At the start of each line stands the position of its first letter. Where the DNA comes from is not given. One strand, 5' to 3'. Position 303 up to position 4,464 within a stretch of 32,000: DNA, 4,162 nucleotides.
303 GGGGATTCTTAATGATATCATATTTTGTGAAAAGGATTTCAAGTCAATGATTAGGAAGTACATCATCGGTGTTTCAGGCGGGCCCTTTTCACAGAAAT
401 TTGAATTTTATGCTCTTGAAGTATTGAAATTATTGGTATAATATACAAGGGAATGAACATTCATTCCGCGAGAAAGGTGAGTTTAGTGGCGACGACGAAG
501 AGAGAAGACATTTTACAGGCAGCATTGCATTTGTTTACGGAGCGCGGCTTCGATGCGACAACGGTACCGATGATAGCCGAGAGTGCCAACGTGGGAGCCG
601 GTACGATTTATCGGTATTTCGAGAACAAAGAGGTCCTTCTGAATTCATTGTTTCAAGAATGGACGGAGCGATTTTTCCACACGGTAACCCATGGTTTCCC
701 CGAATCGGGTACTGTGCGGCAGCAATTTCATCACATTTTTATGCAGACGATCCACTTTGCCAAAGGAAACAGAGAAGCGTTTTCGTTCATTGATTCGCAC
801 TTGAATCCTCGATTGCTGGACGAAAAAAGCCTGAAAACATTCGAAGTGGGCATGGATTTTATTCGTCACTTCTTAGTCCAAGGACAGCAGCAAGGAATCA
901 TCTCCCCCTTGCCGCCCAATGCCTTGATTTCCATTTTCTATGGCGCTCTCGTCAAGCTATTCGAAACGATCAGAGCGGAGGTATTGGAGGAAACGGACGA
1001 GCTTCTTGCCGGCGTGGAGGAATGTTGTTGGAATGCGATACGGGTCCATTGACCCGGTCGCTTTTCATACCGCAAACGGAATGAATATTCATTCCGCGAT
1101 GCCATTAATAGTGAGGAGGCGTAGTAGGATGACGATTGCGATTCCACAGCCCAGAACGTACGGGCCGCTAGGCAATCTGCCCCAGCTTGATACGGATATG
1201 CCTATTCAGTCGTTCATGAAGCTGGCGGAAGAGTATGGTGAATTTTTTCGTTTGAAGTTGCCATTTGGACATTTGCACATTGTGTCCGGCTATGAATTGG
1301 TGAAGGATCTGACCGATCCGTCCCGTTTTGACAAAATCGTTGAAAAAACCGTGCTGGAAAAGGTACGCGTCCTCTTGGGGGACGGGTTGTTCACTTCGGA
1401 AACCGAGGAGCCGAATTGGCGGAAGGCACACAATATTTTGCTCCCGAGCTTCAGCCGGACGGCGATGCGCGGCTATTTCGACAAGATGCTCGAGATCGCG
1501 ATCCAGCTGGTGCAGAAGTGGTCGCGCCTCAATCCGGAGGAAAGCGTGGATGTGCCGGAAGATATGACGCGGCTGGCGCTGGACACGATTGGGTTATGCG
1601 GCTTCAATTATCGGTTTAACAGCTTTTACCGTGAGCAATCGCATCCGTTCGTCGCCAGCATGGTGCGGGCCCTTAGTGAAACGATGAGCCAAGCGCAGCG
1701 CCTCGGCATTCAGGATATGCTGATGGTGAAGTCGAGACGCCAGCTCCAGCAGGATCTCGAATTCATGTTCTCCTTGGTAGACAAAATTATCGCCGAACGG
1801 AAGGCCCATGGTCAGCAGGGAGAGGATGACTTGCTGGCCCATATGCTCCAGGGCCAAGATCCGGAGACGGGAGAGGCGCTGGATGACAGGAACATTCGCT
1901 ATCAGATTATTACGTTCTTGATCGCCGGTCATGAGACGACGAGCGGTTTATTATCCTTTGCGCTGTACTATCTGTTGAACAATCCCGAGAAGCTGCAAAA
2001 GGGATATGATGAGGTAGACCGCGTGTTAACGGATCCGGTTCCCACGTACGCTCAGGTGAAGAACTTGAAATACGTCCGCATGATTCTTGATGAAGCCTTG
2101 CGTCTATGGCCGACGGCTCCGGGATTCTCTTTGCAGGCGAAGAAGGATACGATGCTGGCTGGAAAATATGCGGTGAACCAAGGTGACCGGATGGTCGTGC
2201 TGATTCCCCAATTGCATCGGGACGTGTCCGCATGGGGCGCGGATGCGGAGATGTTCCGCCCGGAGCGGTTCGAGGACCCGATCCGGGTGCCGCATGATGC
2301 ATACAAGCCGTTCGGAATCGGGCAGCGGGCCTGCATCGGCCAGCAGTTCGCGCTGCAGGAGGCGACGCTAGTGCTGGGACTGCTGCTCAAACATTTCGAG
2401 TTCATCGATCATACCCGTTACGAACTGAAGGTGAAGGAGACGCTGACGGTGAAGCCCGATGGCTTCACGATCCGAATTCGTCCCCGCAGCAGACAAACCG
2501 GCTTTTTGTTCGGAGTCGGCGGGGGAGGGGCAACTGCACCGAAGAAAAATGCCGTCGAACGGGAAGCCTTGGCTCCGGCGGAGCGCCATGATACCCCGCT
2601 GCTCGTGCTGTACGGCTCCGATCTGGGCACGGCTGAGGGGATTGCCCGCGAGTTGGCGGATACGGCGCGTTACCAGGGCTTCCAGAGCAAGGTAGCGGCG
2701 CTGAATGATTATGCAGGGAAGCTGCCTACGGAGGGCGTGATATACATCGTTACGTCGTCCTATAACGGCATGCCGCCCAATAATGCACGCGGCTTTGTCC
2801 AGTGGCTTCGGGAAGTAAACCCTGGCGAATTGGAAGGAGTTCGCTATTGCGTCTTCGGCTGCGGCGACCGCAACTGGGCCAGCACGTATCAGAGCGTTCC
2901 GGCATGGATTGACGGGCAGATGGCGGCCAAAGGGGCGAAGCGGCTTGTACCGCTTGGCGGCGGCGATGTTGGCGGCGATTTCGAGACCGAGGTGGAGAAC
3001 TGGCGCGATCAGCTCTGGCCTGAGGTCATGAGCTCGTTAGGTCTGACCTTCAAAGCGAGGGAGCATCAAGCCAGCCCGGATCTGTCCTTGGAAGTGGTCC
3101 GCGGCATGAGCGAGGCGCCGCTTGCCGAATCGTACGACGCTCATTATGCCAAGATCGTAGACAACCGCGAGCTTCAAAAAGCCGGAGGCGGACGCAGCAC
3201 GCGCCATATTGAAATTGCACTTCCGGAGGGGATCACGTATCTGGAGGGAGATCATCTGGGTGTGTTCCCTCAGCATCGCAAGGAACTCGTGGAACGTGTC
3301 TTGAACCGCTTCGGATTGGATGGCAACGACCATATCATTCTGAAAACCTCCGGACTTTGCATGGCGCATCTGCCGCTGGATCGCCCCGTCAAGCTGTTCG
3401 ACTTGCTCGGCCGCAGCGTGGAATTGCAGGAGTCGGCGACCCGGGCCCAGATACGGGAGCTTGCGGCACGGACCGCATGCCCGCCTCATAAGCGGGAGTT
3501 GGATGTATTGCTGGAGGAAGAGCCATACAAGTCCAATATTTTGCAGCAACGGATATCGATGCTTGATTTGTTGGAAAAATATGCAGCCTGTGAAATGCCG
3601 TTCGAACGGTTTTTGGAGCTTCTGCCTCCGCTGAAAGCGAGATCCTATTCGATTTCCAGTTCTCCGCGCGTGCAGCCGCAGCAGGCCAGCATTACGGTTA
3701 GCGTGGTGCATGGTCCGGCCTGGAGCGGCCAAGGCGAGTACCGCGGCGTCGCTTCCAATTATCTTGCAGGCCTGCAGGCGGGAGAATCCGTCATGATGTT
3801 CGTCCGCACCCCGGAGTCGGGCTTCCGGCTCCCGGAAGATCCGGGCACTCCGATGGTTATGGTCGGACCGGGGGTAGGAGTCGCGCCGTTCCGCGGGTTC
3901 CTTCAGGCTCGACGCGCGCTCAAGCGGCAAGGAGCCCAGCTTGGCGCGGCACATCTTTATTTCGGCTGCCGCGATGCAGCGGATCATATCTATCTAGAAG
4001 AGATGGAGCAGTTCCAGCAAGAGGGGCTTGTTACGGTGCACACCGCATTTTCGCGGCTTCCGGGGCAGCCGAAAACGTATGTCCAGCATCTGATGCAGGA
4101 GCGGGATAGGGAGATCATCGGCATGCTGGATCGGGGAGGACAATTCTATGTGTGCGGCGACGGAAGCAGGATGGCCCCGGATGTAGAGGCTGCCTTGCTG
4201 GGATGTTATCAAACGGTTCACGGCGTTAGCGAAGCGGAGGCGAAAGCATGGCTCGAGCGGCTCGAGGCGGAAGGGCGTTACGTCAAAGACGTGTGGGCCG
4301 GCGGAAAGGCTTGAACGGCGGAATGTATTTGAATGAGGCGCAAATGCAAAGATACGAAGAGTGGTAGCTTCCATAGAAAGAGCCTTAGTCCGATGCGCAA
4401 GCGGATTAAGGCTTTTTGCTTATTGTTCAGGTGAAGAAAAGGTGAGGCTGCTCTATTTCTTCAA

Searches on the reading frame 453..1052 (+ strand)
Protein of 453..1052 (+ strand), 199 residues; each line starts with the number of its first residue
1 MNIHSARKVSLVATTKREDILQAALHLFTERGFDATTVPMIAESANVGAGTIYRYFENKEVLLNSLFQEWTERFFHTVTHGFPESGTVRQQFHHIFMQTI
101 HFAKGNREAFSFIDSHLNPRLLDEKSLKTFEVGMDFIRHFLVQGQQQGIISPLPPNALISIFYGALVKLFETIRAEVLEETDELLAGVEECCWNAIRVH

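Call 14: search_protein_families(library=pfam, proteins=[window:453-1052:+], max_evalue=0.00001)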
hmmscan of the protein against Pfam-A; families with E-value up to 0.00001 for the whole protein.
window:453-1052:+ (199 aa): 3 families
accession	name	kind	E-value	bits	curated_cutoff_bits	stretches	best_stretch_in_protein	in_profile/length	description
PF16295.10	TetR_C_10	-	3.4e-38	131.4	28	1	67-198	1-132/132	Tetracyclin repressor-like, C-terminal domain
PF00440.29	TetR_N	-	8.8e-19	67.5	24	1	20-65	1-46/47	Bacterial regulatory proteins, tetR family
PF22604.1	TetR_HI_0893_C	-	1.2e-07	32.6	27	1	89-196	3-111/112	Tetracyclin repressor-like HI_0893, C-terminal domain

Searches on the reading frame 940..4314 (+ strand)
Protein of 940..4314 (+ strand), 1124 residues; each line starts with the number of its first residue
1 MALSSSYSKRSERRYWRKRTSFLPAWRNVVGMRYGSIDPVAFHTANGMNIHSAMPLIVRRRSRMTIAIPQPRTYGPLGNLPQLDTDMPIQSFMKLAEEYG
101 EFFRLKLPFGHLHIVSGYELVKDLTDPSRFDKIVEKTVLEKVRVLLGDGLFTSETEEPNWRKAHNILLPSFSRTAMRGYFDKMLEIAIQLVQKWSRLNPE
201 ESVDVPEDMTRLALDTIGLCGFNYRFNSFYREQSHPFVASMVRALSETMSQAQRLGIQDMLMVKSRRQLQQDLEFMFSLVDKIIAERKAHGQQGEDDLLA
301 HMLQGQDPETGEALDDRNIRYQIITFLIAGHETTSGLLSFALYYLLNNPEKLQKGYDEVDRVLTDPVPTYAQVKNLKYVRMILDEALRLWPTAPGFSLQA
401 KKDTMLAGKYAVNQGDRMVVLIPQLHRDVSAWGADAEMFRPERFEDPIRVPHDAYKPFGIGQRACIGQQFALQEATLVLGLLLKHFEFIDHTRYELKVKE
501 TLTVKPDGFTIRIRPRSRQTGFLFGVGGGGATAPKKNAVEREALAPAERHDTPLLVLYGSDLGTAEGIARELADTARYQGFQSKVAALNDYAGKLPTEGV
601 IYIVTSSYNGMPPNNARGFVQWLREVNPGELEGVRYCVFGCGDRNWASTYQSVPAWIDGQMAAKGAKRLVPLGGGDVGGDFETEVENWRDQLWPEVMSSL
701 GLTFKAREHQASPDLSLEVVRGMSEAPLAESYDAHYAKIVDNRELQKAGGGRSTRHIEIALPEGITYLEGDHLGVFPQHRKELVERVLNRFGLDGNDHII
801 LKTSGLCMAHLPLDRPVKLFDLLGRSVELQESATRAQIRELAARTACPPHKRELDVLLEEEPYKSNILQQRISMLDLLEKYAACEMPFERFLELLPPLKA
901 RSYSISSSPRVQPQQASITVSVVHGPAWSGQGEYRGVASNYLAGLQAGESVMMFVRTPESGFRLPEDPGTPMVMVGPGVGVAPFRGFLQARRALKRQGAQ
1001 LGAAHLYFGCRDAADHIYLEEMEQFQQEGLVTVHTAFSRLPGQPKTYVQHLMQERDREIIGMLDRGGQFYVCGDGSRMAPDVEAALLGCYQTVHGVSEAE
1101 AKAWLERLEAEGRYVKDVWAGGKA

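Call 14: search_protein_families(library=pfam, proteins=[window:940-4314:+], max_evalue=0.00001)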
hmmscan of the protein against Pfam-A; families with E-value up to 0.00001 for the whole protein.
window:940-4314:+ (1124 aa): 4 families
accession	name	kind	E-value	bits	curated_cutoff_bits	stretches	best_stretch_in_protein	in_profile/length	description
PF00067.27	p450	-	3.2e-81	273.9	22.8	1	77-507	10-456/462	Cytochrome P450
PF00667.26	FAD_binding_1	-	4.8e-35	121.6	32.3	1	735-941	9-222/222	FAD binding domain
PF00258.30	Flavodoxin_1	-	1.5e-26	93.7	25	1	556-688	1-143/143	Flavodoxin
PF00175.26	NAD_binding_1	-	2.2e-14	54.5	22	1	974-1082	1-107/109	Oxidoreductase NAD-binding domain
